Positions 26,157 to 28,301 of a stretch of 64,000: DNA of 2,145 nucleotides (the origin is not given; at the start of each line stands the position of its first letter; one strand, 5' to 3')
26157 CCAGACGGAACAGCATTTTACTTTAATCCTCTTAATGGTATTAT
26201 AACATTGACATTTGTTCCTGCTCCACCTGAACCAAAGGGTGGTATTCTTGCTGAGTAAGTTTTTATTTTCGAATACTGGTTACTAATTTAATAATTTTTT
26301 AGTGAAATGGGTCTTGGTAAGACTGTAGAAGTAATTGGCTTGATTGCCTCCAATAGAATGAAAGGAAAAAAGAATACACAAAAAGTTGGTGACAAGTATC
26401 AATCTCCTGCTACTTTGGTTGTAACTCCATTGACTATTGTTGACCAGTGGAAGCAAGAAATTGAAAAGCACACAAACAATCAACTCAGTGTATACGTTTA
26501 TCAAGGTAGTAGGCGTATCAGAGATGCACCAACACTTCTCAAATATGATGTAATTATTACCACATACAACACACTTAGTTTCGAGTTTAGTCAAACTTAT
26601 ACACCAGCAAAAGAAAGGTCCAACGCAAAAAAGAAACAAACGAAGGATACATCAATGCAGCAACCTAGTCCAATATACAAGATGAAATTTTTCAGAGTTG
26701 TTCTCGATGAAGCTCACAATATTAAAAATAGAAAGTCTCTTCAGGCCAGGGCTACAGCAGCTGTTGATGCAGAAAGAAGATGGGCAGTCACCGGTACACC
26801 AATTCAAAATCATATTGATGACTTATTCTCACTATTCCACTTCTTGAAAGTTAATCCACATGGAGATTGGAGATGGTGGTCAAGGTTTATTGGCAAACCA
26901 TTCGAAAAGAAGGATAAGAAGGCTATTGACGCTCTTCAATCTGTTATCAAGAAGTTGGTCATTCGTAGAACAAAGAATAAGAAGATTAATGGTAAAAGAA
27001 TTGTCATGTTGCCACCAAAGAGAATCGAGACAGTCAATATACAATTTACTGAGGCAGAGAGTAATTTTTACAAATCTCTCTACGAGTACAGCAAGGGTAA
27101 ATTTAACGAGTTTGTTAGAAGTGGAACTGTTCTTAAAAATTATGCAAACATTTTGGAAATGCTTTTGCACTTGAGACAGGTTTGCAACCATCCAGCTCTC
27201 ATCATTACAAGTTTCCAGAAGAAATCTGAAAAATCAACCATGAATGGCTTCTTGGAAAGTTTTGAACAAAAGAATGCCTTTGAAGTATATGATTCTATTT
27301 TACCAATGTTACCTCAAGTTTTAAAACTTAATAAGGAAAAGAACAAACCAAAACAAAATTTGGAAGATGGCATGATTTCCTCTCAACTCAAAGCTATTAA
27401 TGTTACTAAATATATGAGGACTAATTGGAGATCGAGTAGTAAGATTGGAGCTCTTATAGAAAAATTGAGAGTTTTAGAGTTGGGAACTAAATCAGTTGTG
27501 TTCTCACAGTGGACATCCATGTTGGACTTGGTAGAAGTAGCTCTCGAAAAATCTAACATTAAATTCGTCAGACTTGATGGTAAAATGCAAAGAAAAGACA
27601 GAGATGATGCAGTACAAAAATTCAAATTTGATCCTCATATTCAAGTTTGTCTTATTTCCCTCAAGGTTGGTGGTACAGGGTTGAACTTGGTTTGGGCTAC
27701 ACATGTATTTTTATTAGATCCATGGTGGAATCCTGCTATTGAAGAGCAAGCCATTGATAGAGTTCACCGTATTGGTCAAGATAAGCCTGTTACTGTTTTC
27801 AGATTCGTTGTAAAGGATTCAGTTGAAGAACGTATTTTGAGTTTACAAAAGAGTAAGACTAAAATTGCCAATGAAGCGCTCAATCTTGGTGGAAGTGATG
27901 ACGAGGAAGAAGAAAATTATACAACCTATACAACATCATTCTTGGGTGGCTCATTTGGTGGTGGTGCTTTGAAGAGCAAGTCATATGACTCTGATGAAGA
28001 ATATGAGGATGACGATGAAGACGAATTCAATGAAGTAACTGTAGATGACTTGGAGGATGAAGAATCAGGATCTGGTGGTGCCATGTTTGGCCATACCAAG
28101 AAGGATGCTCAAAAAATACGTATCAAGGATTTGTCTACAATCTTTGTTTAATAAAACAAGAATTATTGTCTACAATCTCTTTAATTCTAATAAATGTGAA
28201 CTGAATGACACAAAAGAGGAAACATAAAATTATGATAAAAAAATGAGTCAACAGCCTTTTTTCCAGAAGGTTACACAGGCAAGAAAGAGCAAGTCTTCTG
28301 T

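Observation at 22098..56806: Recurrent composite E2F-like promoter motif (ATCGA - N3-10 - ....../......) upstream of cell-cycle and centriole genes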

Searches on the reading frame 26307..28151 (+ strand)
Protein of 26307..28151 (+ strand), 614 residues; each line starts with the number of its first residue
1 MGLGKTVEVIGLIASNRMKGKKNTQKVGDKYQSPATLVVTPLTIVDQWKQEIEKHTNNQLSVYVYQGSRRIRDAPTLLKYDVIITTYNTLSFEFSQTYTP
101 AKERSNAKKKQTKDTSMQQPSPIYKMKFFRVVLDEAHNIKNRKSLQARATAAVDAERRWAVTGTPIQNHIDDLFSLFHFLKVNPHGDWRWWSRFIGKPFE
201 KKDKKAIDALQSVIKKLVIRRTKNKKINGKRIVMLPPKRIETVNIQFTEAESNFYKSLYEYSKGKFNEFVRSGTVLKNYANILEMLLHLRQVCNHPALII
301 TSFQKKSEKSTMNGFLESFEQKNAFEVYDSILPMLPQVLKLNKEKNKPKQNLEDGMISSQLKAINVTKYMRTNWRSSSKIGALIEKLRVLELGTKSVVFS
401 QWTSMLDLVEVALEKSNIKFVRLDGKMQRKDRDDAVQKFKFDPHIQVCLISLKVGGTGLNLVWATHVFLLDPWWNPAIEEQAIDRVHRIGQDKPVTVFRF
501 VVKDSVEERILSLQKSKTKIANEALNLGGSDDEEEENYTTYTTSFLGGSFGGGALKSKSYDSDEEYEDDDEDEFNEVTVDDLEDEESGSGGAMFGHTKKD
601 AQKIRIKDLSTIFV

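Call 24: search_protein_families(library=pfam, proteins=[window:26307-28151:+], max_evalue=0.001)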
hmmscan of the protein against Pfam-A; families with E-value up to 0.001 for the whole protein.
window:26307-28151:+ (614 aa): 4 families
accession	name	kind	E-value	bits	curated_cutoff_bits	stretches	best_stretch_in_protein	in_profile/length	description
PF00176.29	SNF2-rel_dom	-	1.1e-60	205.6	24.9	1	1-297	26-289/290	SNF2-related domain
PF00271.37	Helicase_C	-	6.1e-24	84.8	23.5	1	383-490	6-110/110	Helicase conserved C-terminal domain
PF04851.21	ResIII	-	4.8e-08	33.5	22.5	1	2-166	33-163/164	Type III restriction enzyme, res subunit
PF00270.35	DEAD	-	0.00024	21.3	26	1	2-143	24-134/167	DEAD/DEAH box helicase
